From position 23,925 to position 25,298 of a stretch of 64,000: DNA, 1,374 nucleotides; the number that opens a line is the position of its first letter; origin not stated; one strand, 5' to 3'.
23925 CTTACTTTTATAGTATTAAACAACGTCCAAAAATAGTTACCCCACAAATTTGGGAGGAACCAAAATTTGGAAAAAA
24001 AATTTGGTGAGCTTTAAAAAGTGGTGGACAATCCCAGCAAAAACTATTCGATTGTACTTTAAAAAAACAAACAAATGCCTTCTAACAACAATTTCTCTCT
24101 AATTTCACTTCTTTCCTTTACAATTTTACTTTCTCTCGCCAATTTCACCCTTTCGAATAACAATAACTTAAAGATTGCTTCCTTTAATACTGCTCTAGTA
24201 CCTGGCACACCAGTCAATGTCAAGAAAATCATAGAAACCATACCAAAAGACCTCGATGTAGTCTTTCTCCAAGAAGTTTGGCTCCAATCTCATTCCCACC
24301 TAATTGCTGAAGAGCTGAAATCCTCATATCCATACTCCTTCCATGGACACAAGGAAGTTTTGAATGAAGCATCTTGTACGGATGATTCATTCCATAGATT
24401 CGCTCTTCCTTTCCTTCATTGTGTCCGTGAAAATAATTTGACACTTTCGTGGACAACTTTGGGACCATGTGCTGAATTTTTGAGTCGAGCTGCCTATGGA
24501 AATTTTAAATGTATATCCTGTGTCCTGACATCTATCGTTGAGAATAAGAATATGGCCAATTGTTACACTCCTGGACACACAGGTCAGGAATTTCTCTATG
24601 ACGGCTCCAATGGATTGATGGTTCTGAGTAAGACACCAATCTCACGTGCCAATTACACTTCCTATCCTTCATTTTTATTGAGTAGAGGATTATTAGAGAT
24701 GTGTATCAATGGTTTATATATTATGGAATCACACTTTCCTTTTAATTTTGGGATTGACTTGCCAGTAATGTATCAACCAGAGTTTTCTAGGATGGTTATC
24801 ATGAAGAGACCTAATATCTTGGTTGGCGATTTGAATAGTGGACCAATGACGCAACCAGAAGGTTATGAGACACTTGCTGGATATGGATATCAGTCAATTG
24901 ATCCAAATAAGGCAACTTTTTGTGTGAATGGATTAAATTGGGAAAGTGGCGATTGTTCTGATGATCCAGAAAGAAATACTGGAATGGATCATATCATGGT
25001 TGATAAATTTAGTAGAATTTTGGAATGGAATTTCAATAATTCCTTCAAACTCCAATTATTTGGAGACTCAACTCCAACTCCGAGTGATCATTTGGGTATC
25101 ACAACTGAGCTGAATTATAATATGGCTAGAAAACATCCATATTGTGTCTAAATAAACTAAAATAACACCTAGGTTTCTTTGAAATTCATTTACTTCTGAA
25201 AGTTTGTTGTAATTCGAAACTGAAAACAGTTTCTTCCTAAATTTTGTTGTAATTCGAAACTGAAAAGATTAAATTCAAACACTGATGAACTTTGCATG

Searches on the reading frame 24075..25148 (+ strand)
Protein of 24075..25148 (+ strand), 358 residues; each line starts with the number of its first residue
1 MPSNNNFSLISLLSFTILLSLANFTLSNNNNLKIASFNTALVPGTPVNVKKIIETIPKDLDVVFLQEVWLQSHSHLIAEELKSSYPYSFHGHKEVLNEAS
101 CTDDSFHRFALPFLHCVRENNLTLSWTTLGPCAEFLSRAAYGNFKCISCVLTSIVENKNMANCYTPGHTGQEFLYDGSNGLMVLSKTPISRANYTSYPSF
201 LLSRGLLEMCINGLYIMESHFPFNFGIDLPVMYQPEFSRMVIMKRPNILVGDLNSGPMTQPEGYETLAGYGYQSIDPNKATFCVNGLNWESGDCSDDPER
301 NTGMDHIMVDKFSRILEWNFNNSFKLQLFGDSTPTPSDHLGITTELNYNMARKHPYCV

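Call 83: search_protein_families(library=pfam, proteins=[window:24075-25148:+], max_evalue=0.00001)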
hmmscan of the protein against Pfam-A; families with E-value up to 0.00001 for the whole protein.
window:24075-25148:+ (358 aa): 1 family
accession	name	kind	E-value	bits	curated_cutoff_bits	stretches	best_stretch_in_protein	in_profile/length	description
PF03372.29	Exo_endo_phos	-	2e-08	34.7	24.5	1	35-339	1-225/225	Endonuclease/Exonuclease/phosphatase family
